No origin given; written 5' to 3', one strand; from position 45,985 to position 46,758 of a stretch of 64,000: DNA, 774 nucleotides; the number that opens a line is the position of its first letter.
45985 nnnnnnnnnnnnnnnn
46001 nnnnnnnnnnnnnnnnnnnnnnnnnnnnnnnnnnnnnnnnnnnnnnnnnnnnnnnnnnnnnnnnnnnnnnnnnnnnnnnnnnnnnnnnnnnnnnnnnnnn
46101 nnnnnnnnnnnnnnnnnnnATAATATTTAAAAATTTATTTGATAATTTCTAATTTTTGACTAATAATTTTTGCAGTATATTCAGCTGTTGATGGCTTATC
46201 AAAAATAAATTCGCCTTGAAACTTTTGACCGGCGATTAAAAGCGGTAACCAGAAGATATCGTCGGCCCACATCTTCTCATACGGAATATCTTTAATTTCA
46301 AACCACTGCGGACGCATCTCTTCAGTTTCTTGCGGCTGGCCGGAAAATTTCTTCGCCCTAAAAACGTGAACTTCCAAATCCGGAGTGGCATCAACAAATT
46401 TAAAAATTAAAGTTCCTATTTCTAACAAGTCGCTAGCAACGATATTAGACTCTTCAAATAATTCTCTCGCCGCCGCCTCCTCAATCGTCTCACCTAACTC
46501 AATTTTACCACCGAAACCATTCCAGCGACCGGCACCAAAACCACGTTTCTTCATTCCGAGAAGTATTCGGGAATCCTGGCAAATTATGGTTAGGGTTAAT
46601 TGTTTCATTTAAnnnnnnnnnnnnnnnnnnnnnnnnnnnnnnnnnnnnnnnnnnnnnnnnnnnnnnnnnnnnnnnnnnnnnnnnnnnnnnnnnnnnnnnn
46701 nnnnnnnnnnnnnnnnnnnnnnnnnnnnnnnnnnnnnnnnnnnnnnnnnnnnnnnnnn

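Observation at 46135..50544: Nine back-to-back nucleotide-hydrolase genes form an undescribed nucleotide sanitation/salvage island next to RNR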

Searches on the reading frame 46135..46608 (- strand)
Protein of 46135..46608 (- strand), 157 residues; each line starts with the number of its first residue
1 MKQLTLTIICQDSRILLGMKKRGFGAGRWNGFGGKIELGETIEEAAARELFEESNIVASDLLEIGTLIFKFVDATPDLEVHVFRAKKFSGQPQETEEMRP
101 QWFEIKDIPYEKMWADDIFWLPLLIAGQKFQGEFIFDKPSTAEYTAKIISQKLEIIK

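Call 3: search_protein_families(library=pfam, proteins=[window:46135-46608:-], max_evalue=0.1)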
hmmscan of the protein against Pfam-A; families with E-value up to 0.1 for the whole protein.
window:46135-46608:- (157 aa): 2 families
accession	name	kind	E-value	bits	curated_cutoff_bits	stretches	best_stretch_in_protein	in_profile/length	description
PF00293.34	NUDIX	-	7.3e-16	58.8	21.1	1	8-117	8-127/134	NUDIX domain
PF14815.12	NUDIX_4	-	0.00074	19.7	35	1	7-108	4-98/113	NUDIX domain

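Call 4: search_protein_families(library=ncbifam, proteins=[window:46135-46608:-], max_evalue=0.1)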
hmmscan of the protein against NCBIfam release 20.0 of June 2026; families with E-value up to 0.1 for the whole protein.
window:46135-46608:- (157 aa): 19 families
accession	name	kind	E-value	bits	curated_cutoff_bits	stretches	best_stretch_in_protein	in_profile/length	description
NF006530.0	PRK08999.1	equivalog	3.3e-13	49.4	245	1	8-113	13-117/315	Nudix family hydrolase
NF008044.0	PRK10776.1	equivalog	9.6e-11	41.7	148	1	23-109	27-111/130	8-oxo-dGTP diphosphatase MutT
TIGR00586.1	mutt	equivalog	1.2e-10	41.5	97.9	1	3-112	6-115/129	8-oxo-dGTP diphosphatase MutT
NF007834.0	PRK10546.1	equivalog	2.1e-09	37.3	156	1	6-108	8-109/135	pyrimidine (deoxy)nucleoside triphosphate diphosphatase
NF001299.0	PRK00241.1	equivalog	1.5e-07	31.2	158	1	8-107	141-237/263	NAD(+) diphosphatase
NF001938.0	PRK00714.1-5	equivalog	4.2e-05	23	116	1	12-94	24-110/172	RNA pyrophosphohydrolase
NF003785.0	PRK05379.1-1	equivalog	4.6e-05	22.8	418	1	10-67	211-269/347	bifunctional nicotinamide-nucleotide adenylyltransferase/Nudix hydroxylase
TIGR02705.1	nudix_YtkD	equivalog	5e-05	22.9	154.4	1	32-65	50-83/156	RNA deprotection pyrophosphohydrolase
NF006961.0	PRK09438.1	equivalog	0.00021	20.8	103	1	8-58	15-63/151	dihydroneopterin triphosphate diphosphatase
NF012016.0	PRK15472.1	equivalog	0.00027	20.7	95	1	8-54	10-58/141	nucleoside triphosphatase NudI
NF041652.1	Nud_hyd_Dein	equivalog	0.00087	19.5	200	1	18-94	34-109/152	Nudix hydrolase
NF008736.0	PRK11762.1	equivalog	0.0011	18.6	169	1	34-68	81-115/186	ADP compounds hydrolase NudE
NF001934.0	PRK00714.1-1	equivalog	0.0016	17.9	241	1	8-60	14-64/176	RNA pyrophosphohydrolase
NF003786.0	PRK05379.1-2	equivalog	0.025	13.8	397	1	8-56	224-272/354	bifunctional nicotinamide-nucleotide adenylyltransferase/Nudix hydroxylase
NF003788.0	PRK05379.1-5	equivalog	0.073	12.3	354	1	7-56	218-267/351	bifunctional nicotinamide-nucleotide adenylyltransferase/Nudix hydroxylase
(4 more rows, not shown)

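Call 10: search_solved_structures(query=window:46135-46608:-, max_evalue=0.001, show_alignments=1)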
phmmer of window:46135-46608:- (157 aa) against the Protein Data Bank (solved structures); distinct sequences matched with E-value up to 0.001: 54.
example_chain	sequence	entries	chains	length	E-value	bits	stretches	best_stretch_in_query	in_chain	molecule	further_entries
5otn_A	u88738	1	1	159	1.3e-51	177.7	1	2-137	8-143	Nudix (Nucleoside diphosphate linked moiety X)-type motif 1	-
5hzx_A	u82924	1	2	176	1.8e-51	177.3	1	2-137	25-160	Nudix (Nucleoside diphosphate linked moiety X)-type motif 1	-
5mzf_A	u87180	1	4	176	3.7e-48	166.5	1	4-148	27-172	MTH1 protein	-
6ehh_A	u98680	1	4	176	1.2e-47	164.9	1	4-141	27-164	7,8-dihydro-8-oxoguanine triphosphatase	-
5ws7_A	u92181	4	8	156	1.9e-47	164.2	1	4-147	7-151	7,8-dihydro-8-oxoguanine triphosphatase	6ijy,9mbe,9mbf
5mze_A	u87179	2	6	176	3.1e-47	163.5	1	4-141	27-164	7,8-dihydro-8-oxoguanine triphosphatase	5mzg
9xri_A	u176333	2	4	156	3.4e-47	163.3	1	4-147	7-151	Oxidized purine nucleoside triphosphate hydrolase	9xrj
6aa3_A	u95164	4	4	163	4.4e-47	163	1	4-152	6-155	7,8-dihydro-8-oxoguanine triphosphatase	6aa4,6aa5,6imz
5ghi_A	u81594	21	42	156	8.7e-47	162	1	4-147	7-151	7,8-dihydro-8-oxoguanine triphosphatase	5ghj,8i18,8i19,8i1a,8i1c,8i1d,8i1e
6jvo_A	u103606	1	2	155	8.8e-47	162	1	4-147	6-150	7,8-dihydro-8-oxoguanine triphosphatase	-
1iry_A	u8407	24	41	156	8.9e-47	162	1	4-147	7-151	hMTH1 | 7,8-dihydro-8-oxoguanine triphosphatase | Oxidized purine nucleoside triphosphate hydrolase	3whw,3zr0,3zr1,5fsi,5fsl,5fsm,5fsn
7n03_A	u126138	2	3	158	9.4e-47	161.9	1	4-147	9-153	7,8-dihydro-8-oxoguanine triphosphatase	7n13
4c9w_A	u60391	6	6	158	9.4e-47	161.9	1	4-147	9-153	7,8-DIHYDRO-8-OXOGUANINE TRIPHOSPHATASE | Isoform p26 of Oxidized purine nucleoside triphosphate hydrolase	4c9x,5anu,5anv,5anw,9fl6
4n1t_A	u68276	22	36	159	9.6e-47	161.9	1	4-147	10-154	7,8-dihydro-8-oxoguanine triphosphatase | Oxidized purine nucleoside triphosphate hydrolase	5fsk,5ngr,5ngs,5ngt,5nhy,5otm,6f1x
4n1u_A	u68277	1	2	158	1e-46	161.8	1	4-147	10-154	7,8-dihydro-8-oxoguanine triphosphatase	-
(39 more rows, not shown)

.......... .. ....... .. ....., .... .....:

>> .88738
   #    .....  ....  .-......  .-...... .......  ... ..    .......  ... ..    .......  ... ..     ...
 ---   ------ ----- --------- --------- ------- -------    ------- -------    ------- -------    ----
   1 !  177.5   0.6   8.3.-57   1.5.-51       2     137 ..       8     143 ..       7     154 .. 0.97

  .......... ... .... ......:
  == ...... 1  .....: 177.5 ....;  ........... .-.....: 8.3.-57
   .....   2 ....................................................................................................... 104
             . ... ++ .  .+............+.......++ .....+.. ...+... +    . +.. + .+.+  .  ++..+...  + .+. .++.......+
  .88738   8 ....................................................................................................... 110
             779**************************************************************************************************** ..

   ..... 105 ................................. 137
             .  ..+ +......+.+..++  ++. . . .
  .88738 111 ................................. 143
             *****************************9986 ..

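Call 41: search_protein_families(library=padloc, proteins=[window:46135-46608:-], max_evalue=0.01)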
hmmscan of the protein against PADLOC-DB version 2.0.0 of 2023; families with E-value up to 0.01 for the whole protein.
window:46135-46608:- (157 aa): 1 family
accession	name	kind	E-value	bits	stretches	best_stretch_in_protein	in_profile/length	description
PDLC04899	PDC-S07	-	2e-13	48.2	1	3-119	8-123/135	-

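Call 42: search_protein_families(library=phrogs, proteins=[window:46135-46608:-], max_evalue=0.001)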
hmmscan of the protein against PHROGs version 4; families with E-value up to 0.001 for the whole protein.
window:46135-46608:- (157 aa): 6 families
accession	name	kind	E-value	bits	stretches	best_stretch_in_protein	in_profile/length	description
phrog_1198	-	other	4e-17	63.8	1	8-113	43-154/253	MutT/NUDIX hydrolase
phrog_15528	-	head and packaging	6e-11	42.4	1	8-109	527-624/794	portal protein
phrog_10313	-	other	8.6e-09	36.3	1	4-108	13-121/159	nudix hydrolase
phrog_1185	-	other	5e-06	27.2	1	22-85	174-235/301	nudix hydrolase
phrog_19657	-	other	0.00055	20.9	1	26-59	58-91/176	nudix hydrolase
phrog_6216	-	unknown function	0.00063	19.6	1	12-111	12-101/545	-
